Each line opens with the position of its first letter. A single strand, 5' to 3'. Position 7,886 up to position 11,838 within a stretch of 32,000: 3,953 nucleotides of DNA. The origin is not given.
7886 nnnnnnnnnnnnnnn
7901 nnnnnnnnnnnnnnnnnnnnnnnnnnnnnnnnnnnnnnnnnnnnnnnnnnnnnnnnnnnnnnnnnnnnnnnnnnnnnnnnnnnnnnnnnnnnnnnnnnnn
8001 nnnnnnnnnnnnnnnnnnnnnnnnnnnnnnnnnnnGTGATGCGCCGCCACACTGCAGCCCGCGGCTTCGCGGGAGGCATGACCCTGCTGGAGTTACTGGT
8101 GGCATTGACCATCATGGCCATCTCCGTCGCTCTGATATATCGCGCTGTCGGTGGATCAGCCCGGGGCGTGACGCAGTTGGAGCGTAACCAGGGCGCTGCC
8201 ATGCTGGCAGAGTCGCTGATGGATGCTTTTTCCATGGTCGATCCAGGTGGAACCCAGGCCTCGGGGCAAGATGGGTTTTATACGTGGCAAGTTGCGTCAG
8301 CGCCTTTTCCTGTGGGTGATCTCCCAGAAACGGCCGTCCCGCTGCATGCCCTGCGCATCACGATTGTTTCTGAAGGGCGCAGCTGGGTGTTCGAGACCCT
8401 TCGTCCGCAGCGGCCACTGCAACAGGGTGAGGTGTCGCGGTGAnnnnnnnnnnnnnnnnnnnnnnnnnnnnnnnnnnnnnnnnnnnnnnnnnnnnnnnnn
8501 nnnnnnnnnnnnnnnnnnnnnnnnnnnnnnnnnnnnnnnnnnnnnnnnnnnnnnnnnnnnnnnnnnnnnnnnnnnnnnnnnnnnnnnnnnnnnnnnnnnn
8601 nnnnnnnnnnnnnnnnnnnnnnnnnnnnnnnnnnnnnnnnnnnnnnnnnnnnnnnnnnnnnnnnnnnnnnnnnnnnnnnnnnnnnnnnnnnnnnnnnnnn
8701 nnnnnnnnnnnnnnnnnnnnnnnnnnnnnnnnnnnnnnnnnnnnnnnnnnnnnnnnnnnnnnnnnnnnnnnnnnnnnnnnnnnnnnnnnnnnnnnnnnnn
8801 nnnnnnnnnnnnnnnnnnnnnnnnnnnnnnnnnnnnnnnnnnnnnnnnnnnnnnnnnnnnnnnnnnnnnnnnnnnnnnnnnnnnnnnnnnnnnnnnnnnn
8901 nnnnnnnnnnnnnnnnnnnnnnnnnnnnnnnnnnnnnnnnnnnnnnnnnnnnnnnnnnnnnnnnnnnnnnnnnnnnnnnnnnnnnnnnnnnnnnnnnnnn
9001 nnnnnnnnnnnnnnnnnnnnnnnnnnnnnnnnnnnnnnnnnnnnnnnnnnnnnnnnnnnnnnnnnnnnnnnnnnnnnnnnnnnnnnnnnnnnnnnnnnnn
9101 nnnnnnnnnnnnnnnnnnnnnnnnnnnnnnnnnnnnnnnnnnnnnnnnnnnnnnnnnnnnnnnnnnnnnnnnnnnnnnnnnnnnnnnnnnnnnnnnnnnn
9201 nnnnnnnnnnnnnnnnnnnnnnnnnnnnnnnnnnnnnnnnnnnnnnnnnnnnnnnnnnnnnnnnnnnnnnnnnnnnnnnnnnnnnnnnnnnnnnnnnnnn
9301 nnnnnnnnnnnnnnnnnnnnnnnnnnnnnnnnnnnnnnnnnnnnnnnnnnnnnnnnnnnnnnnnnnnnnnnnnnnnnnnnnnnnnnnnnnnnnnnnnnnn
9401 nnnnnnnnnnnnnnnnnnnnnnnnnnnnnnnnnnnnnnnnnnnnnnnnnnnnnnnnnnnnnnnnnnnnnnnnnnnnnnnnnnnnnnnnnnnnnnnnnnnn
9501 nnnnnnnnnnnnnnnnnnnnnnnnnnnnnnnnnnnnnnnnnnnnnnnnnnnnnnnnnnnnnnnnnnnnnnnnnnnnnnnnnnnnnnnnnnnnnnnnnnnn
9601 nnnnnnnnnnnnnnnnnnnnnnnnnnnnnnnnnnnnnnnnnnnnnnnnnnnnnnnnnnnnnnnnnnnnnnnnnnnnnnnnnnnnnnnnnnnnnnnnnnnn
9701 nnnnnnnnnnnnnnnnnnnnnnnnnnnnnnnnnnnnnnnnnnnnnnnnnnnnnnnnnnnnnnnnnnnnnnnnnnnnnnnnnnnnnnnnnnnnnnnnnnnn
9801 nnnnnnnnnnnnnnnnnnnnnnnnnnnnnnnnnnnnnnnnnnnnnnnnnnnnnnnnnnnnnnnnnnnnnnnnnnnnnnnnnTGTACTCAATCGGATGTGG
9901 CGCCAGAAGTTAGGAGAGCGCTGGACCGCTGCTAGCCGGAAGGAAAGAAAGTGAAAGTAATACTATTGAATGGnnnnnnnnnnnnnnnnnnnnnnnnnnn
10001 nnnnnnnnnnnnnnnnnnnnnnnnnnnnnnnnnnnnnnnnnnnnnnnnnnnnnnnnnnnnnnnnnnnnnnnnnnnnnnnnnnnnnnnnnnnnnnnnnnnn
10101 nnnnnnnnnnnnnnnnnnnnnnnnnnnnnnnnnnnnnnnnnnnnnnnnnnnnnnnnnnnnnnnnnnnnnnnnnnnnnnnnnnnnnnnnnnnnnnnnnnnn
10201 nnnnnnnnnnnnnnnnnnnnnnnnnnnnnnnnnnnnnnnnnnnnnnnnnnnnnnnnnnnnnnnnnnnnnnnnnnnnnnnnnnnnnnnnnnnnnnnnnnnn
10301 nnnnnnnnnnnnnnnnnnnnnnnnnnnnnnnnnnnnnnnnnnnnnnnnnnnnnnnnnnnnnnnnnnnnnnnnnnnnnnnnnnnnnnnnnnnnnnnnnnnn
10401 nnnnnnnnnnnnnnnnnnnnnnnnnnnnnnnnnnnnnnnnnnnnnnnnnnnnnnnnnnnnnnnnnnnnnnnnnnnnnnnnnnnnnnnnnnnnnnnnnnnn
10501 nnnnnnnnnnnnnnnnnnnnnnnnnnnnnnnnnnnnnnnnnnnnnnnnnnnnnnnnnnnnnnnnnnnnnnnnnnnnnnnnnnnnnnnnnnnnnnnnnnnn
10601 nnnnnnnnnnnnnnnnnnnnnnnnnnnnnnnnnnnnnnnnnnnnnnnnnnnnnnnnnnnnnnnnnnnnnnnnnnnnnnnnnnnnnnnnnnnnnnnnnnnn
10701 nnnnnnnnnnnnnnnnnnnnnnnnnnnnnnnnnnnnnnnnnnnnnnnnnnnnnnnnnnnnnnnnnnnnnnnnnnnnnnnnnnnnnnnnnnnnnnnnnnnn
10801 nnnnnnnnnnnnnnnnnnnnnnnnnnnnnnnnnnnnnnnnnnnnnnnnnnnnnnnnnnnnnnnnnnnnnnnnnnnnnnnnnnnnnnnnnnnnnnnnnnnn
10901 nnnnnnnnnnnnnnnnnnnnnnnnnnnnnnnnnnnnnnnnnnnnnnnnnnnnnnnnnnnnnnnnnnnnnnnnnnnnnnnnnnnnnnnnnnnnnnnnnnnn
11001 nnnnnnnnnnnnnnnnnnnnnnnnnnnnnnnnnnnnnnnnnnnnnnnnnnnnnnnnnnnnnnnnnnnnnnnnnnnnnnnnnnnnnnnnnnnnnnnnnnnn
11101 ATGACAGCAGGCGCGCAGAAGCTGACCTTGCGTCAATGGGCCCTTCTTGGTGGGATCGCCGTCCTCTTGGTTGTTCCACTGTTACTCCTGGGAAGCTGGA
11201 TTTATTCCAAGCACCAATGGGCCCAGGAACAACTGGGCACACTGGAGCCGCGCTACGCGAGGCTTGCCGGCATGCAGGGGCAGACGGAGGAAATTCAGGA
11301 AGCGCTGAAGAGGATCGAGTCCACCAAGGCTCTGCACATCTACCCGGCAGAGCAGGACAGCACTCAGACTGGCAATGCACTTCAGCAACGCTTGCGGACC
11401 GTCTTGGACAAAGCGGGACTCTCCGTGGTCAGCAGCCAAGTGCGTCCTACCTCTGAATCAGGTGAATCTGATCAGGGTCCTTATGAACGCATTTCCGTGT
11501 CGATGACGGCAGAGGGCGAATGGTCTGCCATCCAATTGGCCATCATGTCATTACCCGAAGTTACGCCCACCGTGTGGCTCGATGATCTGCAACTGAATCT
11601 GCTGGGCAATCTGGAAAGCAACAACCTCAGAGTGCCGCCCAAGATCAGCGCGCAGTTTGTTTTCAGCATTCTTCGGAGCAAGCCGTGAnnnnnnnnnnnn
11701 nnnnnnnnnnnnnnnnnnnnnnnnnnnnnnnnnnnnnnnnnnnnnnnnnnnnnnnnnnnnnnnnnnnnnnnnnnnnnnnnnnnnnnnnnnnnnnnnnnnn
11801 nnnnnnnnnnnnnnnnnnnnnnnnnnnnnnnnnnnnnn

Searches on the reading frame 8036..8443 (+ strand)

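Call 4: search_protein_families(library=pfam, proteins=[window:8036-8443:+], max_evalue=0.01)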
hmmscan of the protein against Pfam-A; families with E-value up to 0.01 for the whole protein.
window:8036-8443:+ (135 aa): 1 family
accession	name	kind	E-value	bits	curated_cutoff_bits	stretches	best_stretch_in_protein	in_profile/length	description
PF07963.17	N_methyl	-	1.1e-05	25.3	21.2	1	13-35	5-27/27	Prokaryotic N-terminal methylation motif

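Call 10: search_protein_families(library=ncbifam, proteins=[window:8036-8443:+], max_evalue=0.01)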
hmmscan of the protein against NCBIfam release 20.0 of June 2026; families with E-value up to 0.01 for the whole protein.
window:8036-8443:+ (135 aa): 5 families
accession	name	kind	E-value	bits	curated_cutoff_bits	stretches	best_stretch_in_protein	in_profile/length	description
NF047828.1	T3SSXpsI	equivalog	8.3e-11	42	150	1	14-98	3-90/132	type II secretion system protein XpsI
TIGR01707.1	gspI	equivalog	5.5e-09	36.5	44.35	1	14-68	1-55/101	type II secretion system minor pseudopilin GspI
TIGR02532.1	IV_pilin_GFxxxE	domain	5.8e-05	22.8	16.3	1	13-35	2-24/24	prepilin-type N-terminal cleavage/methylation domain-containing protein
TIGR02523.1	type_IV_pilV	equivalog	0.00023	21.7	52.2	1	13-67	2-56/139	type IV pilus modification protein PilV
TIGR01708.2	typeII_sec_gspH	equivalog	0.0015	18.5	80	1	14-47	3-35/169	type II secretion system minor pseudopilin GspH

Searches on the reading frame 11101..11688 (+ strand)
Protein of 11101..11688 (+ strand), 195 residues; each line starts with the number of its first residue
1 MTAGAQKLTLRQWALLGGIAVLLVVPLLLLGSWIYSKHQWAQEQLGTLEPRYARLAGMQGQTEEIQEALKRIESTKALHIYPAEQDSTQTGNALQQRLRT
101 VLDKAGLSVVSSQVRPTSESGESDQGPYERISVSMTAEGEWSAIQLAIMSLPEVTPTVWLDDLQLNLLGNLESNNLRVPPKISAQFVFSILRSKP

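Call 4: search_protein_families(library=pfam, proteins=[window:11101-11688:+], max_evalue=0.01)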
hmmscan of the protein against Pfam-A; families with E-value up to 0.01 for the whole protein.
window:11101-11688:+ (195 aa): 2 families
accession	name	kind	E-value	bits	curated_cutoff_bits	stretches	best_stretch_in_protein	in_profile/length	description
PF10741.14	T2SSM_b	-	2e-21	76.4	21.7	1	79-191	4-110/111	Type II secretion system (T2SS), protein M subtype b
PF14316.11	DUF4381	-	0.00077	20.2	27.2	1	13-106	21-109/145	Domain of unknown function (DUF4381)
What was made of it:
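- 11101..11688 (+): gspM, XpsM type. T2SSM_b E=2e-21 (call 4).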

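Call 10: search_protein_families(library=ncbifam, proteins=[window:11101-11688:+], max_evalue=0.01)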
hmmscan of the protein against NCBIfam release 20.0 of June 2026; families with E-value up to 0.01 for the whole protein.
window:11101-11688:+ (195 aa): 1 family
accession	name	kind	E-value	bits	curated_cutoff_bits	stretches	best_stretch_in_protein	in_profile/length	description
NF040576.1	T2SS_GspM_XpsM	equivalog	7.6e-24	84.3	60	1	12-166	1-151/180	type II secretion system protein GspM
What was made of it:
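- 11101..11688 (+): NF040576 84 bits, above its 60-bit cutoff (call 10).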
